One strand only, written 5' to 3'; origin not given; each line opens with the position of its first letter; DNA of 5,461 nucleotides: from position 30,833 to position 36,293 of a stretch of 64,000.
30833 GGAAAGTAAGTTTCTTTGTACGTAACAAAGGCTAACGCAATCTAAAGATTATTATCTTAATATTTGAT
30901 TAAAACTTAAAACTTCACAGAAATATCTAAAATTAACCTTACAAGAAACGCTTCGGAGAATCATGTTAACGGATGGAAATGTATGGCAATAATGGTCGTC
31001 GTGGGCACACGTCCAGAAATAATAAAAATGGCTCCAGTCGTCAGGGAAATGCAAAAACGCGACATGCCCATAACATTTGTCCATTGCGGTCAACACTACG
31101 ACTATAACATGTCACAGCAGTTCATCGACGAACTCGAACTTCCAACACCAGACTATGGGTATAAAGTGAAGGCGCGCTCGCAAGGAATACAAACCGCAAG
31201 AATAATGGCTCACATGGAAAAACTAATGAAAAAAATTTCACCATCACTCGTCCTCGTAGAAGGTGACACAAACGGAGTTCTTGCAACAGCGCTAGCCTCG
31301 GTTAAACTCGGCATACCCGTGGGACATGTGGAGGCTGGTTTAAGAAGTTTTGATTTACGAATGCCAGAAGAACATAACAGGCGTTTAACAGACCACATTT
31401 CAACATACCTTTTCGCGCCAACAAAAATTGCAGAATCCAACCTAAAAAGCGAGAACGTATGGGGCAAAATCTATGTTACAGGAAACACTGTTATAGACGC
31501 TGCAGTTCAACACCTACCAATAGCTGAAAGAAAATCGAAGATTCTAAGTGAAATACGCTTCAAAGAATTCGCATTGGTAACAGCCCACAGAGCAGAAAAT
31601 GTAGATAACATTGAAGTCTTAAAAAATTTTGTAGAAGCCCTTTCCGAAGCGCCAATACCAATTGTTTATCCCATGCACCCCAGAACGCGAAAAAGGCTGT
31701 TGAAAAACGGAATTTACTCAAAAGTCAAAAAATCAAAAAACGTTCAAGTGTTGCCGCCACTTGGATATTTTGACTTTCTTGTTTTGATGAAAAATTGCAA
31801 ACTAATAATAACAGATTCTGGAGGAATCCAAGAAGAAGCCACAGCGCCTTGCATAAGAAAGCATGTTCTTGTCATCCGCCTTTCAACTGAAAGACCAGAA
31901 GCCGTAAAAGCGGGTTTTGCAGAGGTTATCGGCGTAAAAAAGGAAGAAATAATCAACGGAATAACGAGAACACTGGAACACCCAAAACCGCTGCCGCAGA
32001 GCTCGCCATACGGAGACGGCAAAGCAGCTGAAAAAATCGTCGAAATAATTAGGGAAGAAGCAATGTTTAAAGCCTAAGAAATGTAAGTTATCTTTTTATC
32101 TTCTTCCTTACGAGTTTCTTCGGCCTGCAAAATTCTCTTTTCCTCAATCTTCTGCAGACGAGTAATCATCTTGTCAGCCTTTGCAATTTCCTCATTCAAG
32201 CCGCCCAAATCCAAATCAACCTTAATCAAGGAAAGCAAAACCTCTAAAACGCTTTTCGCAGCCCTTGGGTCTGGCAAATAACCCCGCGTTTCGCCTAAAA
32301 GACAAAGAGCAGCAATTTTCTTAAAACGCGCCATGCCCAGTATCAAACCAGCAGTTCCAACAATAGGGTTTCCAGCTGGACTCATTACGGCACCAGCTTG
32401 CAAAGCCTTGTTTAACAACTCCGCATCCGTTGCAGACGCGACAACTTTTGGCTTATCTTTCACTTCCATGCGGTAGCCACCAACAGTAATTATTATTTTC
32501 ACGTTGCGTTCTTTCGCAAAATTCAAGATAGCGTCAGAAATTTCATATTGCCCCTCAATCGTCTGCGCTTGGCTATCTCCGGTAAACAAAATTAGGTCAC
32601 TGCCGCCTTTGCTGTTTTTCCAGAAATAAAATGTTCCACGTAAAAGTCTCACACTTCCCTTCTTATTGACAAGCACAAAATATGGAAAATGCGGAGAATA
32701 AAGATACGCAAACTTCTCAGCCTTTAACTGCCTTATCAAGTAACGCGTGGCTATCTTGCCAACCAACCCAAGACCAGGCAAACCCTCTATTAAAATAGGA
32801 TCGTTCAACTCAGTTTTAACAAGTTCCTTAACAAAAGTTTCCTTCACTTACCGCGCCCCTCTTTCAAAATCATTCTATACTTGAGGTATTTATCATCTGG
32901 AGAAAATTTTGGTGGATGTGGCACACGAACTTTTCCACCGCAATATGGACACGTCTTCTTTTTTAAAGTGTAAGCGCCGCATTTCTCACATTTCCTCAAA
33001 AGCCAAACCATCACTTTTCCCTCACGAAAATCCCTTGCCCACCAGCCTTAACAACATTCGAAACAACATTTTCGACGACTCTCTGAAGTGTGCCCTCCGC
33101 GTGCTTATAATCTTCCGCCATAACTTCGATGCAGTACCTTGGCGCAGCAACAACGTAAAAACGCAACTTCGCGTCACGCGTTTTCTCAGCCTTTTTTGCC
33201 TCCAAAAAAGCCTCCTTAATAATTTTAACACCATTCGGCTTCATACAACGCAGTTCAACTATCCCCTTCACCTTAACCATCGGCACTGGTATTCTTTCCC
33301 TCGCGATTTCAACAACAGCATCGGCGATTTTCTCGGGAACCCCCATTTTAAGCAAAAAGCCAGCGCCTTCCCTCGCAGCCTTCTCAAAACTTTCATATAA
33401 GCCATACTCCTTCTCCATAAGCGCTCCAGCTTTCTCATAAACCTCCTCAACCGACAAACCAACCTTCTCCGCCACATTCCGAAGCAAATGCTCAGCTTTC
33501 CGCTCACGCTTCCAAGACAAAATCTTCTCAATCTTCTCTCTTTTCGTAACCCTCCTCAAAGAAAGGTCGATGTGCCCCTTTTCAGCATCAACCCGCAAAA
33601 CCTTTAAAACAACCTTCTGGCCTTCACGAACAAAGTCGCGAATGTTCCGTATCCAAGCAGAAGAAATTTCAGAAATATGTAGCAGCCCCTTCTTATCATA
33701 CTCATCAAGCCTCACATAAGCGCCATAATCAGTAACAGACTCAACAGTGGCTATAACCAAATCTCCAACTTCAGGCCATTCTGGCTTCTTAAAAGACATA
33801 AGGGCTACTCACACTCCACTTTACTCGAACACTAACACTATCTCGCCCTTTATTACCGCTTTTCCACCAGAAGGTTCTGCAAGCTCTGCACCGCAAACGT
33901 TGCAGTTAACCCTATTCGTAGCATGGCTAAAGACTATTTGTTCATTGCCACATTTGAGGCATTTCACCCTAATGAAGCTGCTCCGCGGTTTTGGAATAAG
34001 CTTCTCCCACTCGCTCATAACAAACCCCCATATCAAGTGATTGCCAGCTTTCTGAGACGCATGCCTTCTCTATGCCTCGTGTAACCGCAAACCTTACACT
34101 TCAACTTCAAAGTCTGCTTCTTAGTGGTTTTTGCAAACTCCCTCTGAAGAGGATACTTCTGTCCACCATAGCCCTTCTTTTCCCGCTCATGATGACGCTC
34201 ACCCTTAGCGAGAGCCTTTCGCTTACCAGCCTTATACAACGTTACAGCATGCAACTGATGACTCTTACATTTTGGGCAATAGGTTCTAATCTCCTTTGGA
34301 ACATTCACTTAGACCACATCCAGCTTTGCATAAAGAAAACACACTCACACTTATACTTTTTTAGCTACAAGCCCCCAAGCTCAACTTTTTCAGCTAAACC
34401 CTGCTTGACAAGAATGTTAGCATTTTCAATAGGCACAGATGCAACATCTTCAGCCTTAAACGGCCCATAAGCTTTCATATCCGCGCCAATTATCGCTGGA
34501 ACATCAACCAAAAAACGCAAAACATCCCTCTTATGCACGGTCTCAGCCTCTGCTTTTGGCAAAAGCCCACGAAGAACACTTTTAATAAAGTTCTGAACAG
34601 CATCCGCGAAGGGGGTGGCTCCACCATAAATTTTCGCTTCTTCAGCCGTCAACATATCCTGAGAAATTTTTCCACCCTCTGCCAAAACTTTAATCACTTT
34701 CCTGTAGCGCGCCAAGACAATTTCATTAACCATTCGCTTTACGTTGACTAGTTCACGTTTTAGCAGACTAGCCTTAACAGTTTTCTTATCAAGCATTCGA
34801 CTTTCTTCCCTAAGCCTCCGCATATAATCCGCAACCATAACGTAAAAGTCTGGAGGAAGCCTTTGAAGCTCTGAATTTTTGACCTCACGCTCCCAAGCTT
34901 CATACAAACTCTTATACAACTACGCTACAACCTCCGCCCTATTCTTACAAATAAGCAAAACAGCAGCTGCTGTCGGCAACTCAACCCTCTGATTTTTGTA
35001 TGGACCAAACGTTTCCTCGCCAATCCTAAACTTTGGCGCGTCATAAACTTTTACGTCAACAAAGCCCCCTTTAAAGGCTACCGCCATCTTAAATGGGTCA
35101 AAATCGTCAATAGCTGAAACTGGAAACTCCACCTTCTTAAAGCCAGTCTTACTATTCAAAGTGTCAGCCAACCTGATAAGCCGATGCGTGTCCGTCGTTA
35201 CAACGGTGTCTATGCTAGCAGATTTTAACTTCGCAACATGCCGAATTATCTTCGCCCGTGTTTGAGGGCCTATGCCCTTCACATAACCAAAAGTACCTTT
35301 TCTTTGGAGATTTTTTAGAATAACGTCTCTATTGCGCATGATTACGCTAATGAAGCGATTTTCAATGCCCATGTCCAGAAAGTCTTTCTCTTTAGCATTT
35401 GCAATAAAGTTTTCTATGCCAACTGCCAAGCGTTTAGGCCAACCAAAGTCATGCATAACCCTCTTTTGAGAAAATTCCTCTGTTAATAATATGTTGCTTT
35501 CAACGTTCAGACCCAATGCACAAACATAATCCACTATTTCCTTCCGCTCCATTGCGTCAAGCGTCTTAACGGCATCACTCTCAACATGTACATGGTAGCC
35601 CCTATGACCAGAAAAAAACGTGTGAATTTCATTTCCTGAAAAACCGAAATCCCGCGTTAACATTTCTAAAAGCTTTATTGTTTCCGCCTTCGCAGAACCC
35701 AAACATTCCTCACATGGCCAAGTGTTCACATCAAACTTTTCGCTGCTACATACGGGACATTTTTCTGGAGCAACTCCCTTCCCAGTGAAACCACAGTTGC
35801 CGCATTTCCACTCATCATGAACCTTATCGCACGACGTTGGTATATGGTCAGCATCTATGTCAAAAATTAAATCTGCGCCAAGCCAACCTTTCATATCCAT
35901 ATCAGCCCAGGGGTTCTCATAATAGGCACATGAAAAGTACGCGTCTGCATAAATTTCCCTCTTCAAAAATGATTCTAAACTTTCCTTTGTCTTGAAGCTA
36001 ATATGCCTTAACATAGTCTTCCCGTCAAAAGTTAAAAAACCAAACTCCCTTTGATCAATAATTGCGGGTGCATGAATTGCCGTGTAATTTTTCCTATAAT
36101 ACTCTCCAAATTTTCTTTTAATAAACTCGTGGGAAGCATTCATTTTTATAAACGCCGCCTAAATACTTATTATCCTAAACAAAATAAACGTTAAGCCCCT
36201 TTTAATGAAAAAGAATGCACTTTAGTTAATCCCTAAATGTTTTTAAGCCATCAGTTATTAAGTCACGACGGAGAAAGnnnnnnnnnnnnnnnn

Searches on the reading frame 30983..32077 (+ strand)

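Call 76: search_protein_families(library=pfam, proteins=[window:30983-32077:+], max_evalue=0.00001)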
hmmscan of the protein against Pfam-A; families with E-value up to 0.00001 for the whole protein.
window:30983-32077:+ (364 aa): 1 family
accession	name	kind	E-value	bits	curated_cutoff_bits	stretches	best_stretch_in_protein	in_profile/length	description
PF02350.25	Epimerase_2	-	9.6e-104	347.4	30.6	1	23-357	3-347/347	UDP-N-acetylglucosamine 2-epimerase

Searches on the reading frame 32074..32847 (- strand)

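Call 97: search_protein_families(library=pfam, proteins=[window:32074-32847:-], max_evalue=0.00001)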
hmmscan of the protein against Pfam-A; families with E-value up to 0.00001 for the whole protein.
window:32074-32847:- (257 aa): 1 family
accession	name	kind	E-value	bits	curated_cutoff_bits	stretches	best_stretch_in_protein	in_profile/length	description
PF09754.15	PAC2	-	8e-46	157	25.8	1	19-231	1-214/215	PAC2 family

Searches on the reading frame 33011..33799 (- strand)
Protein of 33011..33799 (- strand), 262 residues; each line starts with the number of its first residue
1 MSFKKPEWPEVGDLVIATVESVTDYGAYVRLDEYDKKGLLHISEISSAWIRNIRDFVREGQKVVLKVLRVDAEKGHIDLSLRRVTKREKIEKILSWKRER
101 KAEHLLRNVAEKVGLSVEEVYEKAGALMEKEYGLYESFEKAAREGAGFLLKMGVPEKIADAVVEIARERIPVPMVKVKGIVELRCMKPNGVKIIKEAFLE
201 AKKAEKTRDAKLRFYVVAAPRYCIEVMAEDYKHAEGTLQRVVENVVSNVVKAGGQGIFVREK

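Call 97: search_protein_families(library=pfam, proteins=[window:33011-33799:-], max_evalue=0.00001)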
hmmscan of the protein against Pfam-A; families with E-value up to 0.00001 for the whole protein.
window:33011-33799:- (262 aa): 2 families
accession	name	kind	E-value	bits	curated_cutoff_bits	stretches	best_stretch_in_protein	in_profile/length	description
PF07541.17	EIF_2_alpha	-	6.1e-28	97.5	22.8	1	121-231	2-114/114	Eukaryotic translation initiation factor 2 alpha subunit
PF00575.29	S1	-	1.9e-15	57.4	22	1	9-82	2-74/74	S1 RNA binding domain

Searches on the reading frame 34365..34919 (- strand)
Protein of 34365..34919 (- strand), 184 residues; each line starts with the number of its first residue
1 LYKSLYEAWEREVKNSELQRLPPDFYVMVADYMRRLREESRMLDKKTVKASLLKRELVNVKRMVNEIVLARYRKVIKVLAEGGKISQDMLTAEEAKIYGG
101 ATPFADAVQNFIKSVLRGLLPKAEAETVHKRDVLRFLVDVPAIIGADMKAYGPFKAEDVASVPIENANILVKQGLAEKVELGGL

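Call 97: search_protein_families(library=pfam, proteins=[window:34365-34919:-], max_evalue=0.00001)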
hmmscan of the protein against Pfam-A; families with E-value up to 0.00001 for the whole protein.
window:34365-34919:- (184 aa): 1 family
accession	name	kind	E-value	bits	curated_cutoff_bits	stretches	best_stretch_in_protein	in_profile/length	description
PF22090.1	Gins51_C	-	2e-19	69.5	27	1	134-179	3-48/48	Gins51, C-terminal domain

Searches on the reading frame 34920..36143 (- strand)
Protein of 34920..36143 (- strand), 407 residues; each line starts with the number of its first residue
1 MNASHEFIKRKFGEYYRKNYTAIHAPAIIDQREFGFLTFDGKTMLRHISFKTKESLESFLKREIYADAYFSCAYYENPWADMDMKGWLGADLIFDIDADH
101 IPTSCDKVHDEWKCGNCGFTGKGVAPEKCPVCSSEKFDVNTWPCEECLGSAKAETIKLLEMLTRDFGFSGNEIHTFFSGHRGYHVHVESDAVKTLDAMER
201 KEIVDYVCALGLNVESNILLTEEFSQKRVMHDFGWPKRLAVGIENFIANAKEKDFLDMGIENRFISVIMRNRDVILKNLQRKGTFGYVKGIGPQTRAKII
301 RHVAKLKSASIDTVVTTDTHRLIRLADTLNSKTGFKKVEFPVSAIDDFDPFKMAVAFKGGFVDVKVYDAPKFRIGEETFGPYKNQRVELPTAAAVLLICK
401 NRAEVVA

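Call 97: search_protein_families(library=pfam, proteins=[window:34920-36143:-], max_evalue=0.00001)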
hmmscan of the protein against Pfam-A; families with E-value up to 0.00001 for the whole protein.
window:34920-36143:- (407 aa): 2 families
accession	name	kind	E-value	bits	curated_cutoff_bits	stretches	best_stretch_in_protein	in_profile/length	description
PF01896.25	DNA_primase_S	-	1.7e-13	51.7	26.8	1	144-338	17-159/163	DNA primase small subunit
PF21349.2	RUBY_RBDX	-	5.6e-07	29.3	26.5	1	112-135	1-25/30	Rubrerythrin, rubredoxin-like domain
